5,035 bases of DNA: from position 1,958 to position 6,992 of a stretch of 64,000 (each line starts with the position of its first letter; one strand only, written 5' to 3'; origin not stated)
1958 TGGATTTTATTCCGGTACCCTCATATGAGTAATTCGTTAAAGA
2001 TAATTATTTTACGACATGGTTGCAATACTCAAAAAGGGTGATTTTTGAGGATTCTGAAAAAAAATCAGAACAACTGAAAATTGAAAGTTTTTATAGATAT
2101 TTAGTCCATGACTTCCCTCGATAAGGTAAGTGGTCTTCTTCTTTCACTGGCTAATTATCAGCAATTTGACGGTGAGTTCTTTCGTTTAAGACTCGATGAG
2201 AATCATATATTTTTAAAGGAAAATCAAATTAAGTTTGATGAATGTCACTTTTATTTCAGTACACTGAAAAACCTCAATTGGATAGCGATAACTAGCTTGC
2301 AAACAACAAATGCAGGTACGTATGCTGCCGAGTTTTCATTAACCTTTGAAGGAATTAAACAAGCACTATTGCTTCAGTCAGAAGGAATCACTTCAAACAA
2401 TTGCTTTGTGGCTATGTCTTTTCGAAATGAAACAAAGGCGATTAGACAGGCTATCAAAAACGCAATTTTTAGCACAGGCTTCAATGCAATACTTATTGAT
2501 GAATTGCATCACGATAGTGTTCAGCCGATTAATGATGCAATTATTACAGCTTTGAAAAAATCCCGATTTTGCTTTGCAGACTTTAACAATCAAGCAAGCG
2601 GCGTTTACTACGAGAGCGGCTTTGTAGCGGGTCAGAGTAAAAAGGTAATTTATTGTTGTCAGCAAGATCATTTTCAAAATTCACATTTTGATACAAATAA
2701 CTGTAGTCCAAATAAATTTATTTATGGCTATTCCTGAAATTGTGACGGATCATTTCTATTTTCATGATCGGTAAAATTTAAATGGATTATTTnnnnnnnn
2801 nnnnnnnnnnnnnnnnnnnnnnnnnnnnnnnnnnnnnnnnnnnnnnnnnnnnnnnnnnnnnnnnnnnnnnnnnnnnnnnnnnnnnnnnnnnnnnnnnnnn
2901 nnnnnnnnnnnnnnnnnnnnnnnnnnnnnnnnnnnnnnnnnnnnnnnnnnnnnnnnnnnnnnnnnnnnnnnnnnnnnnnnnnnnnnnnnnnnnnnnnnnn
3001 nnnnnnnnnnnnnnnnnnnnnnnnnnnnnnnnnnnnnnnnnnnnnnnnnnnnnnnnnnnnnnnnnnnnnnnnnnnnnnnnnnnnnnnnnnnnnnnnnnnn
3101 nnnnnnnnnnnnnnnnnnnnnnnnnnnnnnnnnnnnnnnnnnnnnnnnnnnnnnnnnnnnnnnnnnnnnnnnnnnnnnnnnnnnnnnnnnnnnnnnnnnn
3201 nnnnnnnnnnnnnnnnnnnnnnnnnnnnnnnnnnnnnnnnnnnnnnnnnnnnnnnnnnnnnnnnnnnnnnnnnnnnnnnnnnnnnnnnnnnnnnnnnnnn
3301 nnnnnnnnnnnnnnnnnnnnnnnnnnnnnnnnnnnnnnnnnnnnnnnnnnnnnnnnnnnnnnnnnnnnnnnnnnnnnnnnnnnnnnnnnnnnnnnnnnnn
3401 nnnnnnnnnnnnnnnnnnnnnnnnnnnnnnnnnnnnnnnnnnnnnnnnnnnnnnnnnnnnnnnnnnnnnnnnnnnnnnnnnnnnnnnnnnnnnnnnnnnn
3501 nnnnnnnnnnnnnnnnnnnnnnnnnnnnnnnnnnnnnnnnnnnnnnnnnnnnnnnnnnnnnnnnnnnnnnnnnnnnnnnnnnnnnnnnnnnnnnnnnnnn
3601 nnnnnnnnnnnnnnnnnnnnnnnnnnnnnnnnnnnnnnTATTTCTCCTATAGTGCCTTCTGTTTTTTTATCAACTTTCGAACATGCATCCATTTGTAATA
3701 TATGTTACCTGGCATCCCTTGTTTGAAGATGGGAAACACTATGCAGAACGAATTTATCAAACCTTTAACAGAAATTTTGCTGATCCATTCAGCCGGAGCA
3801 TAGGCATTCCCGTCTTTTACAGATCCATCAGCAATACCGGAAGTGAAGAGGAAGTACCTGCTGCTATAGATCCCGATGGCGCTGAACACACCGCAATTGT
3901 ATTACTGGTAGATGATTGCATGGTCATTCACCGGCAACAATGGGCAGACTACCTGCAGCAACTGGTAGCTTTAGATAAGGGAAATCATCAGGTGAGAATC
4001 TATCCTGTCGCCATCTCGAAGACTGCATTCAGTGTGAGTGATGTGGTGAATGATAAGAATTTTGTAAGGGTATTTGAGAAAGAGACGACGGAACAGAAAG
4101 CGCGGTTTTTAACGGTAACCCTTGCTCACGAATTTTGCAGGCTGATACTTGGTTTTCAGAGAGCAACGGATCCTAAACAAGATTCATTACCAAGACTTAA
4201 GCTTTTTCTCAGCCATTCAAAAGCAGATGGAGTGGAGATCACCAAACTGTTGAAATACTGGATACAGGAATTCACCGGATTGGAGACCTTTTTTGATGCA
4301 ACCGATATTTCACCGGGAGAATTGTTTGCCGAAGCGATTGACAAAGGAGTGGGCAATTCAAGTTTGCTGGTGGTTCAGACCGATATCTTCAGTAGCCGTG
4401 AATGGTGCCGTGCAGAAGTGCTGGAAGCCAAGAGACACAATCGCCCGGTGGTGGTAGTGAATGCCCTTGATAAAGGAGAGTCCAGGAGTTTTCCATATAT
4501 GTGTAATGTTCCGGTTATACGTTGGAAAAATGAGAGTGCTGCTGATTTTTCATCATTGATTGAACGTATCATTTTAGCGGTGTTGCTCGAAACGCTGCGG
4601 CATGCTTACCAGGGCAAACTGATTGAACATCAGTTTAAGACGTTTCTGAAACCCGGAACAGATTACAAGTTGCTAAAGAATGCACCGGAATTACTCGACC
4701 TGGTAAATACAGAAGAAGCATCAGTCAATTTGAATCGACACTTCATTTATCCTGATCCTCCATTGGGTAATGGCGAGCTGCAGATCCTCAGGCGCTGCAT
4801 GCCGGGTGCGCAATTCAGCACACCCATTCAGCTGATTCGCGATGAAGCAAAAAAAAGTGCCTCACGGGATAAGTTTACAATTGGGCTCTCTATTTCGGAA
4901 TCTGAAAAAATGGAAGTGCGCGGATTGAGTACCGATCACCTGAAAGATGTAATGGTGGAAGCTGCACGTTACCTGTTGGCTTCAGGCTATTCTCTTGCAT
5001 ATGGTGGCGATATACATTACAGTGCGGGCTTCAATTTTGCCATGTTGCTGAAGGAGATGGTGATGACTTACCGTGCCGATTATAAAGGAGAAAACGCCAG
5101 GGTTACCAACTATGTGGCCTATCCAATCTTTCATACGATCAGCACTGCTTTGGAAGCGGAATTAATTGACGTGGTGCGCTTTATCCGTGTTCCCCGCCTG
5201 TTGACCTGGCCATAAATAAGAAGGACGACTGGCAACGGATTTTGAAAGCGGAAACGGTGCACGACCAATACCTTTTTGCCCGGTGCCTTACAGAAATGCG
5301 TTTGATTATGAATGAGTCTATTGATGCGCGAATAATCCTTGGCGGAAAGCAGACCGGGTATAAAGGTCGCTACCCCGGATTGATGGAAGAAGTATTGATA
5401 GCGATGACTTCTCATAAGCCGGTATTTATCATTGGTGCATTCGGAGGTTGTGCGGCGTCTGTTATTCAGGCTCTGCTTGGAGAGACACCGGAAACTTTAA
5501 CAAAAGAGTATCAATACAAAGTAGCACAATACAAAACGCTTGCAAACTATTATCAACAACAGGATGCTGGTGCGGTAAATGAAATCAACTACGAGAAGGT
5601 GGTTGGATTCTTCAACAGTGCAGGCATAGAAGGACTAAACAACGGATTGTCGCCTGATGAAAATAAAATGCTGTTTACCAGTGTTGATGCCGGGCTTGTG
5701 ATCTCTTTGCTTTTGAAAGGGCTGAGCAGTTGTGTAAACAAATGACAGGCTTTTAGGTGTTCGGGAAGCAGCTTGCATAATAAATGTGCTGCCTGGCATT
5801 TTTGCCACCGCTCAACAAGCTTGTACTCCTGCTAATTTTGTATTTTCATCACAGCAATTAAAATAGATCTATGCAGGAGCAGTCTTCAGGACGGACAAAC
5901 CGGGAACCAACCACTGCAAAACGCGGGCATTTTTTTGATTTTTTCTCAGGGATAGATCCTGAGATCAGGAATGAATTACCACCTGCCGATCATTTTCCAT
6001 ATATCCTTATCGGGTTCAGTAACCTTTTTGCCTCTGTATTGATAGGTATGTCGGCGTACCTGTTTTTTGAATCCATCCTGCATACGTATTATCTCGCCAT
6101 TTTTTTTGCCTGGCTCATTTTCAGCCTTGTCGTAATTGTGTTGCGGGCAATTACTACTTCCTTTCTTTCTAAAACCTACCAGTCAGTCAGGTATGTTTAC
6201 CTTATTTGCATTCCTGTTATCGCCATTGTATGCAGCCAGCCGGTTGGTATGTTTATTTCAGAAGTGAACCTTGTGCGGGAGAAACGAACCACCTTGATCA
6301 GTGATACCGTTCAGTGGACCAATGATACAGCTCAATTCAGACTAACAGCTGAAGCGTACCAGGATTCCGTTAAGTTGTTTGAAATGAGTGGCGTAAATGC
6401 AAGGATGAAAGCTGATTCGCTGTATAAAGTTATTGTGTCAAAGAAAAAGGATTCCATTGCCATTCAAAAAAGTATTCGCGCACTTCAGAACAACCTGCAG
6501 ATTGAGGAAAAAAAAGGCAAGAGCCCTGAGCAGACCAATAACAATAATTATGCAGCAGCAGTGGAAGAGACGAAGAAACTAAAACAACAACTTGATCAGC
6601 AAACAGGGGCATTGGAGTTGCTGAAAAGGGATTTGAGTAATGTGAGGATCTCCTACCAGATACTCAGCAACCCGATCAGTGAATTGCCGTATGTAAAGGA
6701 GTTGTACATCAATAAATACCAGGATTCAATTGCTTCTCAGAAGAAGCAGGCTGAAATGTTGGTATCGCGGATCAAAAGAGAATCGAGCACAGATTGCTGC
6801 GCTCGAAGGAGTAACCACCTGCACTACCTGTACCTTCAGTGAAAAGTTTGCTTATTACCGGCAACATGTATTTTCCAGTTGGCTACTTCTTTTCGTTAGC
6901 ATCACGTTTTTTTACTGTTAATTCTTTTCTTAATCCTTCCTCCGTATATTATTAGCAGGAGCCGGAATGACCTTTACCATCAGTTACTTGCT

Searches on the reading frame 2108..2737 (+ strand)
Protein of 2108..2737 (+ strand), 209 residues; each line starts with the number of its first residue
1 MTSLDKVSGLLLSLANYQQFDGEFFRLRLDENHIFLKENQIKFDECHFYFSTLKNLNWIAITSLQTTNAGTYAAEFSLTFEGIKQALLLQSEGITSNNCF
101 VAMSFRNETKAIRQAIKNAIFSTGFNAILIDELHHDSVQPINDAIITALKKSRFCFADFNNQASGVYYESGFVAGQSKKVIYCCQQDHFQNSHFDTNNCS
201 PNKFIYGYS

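Call 3: search_protein_families(library=pfam, proteins=[window:2108-2737:+], max_evalue=0.1)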
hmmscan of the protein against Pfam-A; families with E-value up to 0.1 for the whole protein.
window:2108-2737:+ (209 aa): 2 families
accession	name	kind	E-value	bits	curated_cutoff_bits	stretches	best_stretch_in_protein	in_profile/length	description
PF04851.21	ResIII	-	0.014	15.8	22.5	0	95-151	96-152/164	Type III restriction enzyme, res subunit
PF05014.21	Nuc_deoxyrib_tr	-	0.015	15.9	28.8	1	135-187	46-100/117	Nucleoside 2-deoxyribosyltransferase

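Call 4: search_protein_families(library=padloc, proteins=[window:2108-2737:+], max_evalue=0.1)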
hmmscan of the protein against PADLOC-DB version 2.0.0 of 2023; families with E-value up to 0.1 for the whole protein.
window:2108-2737:+ (209 aa): 1 family
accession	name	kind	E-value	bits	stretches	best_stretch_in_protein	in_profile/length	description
PDLC00733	Effector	-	0.027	11.3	1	123-188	275-340/388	TIR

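Call 6: search_protein_families(library=ncbifam, proteins=[window:2108-2737:+], max_evalue=1)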
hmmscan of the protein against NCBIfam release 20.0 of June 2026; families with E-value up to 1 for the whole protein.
window:2108-2737:+ (209 aa): 0 families

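Call 79: search_solved_structures(query=window:2108-2734:+, max_evalue=10, show_alignments=1)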
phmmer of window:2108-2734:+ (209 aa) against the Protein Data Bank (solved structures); distinct sequences matched with E-value up to 10: 0.

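Call 86: predict_structure(protein=window:2108-2734:+)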
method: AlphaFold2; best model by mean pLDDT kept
length: 209 residues; sequences in the alignment: 1
mean_pLDDT: 37.1   pTM: 0.32
mean pLDDT of the five models: 37.1, 35.6, 32.1, 31.4, 29.2
residues with pLDDT >= 90: 0; 70-90: 0; 50-70: 26; < 50: 183
segments of 3 or more residues with pLDDT < 50: 1-77, 88-107, 124-209
pLDDT, mean of each block of 10 residues (from residue 1): 25 25 28 29 44 38 36 47 52 41 48 52 45 36 37 36 28 26 39 40 27
secondary structure, 60 per line:
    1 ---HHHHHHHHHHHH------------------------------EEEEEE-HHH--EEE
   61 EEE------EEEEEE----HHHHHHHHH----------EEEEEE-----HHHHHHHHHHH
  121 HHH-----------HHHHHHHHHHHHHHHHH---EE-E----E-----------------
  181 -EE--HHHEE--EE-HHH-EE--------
elements in order: H4-15 E46-51 E58-63 E70-75 H80-88 E99-104 H110-123 H135-151

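Call 87: find_homologous_proteins(query=window:2108-2734:+, max_evalue=0.001)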
Query window:2108-2734:+ (209 aa): 38 proteins with E <= 0.001 among 207 candidates.
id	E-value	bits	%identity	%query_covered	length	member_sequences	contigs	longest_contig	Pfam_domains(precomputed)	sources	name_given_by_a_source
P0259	2.4e-135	466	100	100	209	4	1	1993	-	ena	-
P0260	2.0e-44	170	45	93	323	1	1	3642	-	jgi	jgi:hypothetical protein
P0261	7.1e-41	158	41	93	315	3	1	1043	-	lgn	-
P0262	7.3e-40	155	43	93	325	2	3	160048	PF05014.22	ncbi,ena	-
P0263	1.2e-39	154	41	94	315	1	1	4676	-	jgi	jgi:nucleoside 2-deoxyribosyltransferase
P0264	1.9e-39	153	43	94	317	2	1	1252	PF05014.22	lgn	-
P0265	3.6e-39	153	45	93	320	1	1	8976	-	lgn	-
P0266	6.0e-39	152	40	94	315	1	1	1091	PF05014.22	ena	-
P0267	1.4e-37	147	48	73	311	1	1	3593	-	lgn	-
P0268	2.5e-37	147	43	95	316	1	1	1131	PF05014.22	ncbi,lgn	-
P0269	7.7e-36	142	40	94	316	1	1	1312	PF05014.22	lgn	-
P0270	9.9e-36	141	41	93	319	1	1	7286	PF05014.22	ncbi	-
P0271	1.9e-35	140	41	92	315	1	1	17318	-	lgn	-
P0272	2.6e-35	140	40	94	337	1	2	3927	-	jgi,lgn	jgi:nucleoside 2-deoxyribosyltransferase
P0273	3.3e-35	140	40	94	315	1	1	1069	PF05014.22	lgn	-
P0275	1.4e-34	138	39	94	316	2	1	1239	PF05014.22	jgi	-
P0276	2.9e-34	137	38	93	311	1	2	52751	PF05014.22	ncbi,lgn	ncbi:MAG: hypothetical protein Tsb004_20590 [Allomuricauda sp.]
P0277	3.4e-34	136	41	94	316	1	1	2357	PF05014.22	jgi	jgi:nucleoside 2-deoxyribosyltransferase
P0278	4.5e-33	133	40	93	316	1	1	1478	PF05014.22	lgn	-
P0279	9.5e-33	132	47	64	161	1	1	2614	PF05014.22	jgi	-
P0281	3.5e-32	130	45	77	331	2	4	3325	PF05014.22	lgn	-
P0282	1.9e-31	127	38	94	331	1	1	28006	PF05014.22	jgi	jgi:nucleoside 2-deoxyribosyltransferase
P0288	1.4e-28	118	39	94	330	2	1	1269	PF05014.22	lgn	-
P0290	7.5e-28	116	47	67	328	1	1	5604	PF05014.22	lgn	-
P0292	7.0e-27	112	40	75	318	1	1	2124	PF05014.22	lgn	-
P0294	5.7e-26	109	47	57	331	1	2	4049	PF05014.22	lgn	-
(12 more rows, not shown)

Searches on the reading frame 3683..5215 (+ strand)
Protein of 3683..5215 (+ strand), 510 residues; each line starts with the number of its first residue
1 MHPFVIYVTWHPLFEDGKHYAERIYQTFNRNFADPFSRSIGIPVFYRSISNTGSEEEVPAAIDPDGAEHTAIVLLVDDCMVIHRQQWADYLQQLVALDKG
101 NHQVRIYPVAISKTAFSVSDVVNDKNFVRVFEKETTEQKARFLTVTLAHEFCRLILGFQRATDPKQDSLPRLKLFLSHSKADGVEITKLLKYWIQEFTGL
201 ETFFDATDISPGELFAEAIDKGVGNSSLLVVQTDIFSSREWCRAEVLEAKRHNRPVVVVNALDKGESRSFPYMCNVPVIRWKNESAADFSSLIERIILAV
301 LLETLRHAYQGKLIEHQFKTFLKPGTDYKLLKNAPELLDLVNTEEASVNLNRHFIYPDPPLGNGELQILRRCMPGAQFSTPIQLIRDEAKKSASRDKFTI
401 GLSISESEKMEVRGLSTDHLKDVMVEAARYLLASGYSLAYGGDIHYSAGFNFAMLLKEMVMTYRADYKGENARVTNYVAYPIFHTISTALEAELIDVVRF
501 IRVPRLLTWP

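Call 3: search_protein_families(library=pfam, proteins=[window:3683-5215:+], max_evalue=0.1)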
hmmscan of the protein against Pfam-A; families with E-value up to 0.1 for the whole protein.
window:3683-5215:+ (510 aa): 4 families
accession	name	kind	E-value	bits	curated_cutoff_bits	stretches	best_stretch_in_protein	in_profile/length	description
PF18163.6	LD_cluster2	-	3.6e-27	96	25.3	1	397-504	4-109/264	SLOG cluster2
PF13676.11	TIR_2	-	4.8e-09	37.2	28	1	175-259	2-89/122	TIR domain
PF01582.25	TIR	-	0.003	17.8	21.3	1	198-250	28-81/179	TIR domain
PF00410.24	Ribosomal_S8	-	0.085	13.3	24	0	101-167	18-80/126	Ribosomal protein S8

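Call 4: search_protein_families(library=padloc, proteins=[window:3683-5215:+], max_evalue=0.1)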
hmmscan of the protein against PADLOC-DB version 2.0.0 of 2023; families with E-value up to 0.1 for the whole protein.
window:3683-5215:+ (510 aa): 5 families
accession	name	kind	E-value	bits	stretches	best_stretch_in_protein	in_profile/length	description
PDLC05062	PDC-S66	-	9.3e-08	29.9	1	159-246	136-223/282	-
PDLC02012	SAVED5--SAVED_TIR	-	4.1e-05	20.9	1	162-266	4-110/404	-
PDLC00434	ThsB1|ThsB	-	0.00025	18.2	1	173-257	140-224/396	TIR-like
PDLC00424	ThsB1|ThsB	-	0.032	12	1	173-231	103-160/234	TIR-like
PDLC04356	PDC-M04B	-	0.032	12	1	14-48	15-49/176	-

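Call 6: search_protein_families(library=ncbifam, proteins=[window:3683-5215:+], max_evalue=1)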
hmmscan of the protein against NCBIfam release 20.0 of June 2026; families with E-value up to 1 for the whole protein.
window:3683-5215:+ (510 aa): 2 families
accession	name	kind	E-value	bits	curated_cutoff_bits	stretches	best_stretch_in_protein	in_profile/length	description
NF058526.1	Thoeris_type3_ThcB4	equivalog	8.6e-07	28.1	220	1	173-264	129-220/375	Thoeris type III anti-phage system protein ThcB4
NF042941.1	Retron_TIR_antiphage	equivalog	1.5e-06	27.3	600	1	170-248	338-416/464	TIR domain-containing anti-phage reverse transcriptase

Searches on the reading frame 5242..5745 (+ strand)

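Call 3: search_protein_families(library=pfam, proteins=[window:5242-5745:+], max_evalue=0.1)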
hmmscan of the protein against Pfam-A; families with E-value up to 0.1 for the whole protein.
window:5242-5745:+ (167 aa): 3 families
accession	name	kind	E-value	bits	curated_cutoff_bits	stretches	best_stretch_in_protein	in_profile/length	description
PF18163.6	LD_cluster2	-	4e-50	171.3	25.3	1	2-144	125-264/264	SLOG cluster2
PF18185.7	STALD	-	0.00036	20.5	24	1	18-108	106-198/211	Sir2- and TIR-associating SLOG family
PF16223.10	DUF4882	-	0.058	13.1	32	0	79-124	148-193/267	Domain of unknown function (DUF4882)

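Call 4: search_protein_families(library=padloc, proteins=[window:5242-5745:+], max_evalue=0.1)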
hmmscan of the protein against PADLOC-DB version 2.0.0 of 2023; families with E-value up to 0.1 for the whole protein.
window:5242-5745:+ (167 aa): 1 family
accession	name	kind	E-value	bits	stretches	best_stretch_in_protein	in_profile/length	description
PDLC00407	ThsA1|ThsA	-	0.0019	14.9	1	18-108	371-462/478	STALD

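Call 6: search_protein_families(library=ncbifam, proteins=[window:5242-5745:+], max_evalue=1)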
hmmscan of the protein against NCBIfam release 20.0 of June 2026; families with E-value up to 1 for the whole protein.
window:5242-5745:+ (167 aa): 1 family
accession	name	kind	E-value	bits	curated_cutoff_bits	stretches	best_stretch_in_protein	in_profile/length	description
NF001310.0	PRK00258.1-2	equivalog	0.038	13.1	221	1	54-109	117-170/279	shikimate dehydrogenase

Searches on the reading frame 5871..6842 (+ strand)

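Call 3: search_protein_families(library=pfam, proteins=[window:5871-6842:+], max_evalue=0.1)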
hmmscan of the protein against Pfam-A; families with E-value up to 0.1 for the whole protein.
window:5871-6842:+ (323 aa): 1 family
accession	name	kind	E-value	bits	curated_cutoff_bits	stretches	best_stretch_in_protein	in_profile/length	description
PF14362.11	DUF4407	-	3.8e-09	36.7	31.3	1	36-305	6-229/297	Domain of unknown function (DUF4407)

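Call 4: search_protein_families(library=padloc, proteins=[window:5871-6842:+], max_evalue=0.1)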
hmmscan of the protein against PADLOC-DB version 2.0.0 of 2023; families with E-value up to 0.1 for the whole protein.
window:5871-6842:+ (323 aa): 0 families

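Call 6: search_protein_families(library=ncbifam, proteins=[window:5871-6842:+], max_evalue=1)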
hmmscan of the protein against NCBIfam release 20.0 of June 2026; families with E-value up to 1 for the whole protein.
window:5871-6842:+ (323 aa): 2 families
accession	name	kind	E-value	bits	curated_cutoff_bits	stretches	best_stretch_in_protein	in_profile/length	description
TIGR02168.1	SMC_prok_B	equivalog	0.055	11.2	567.35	1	134-305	683-853/1181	chromosome segregation protein SMC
TIGR02533.1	type_II_gspE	equivalog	0.19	10.3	630.25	1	177-257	16-96/486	type II secretion system ATPase GspE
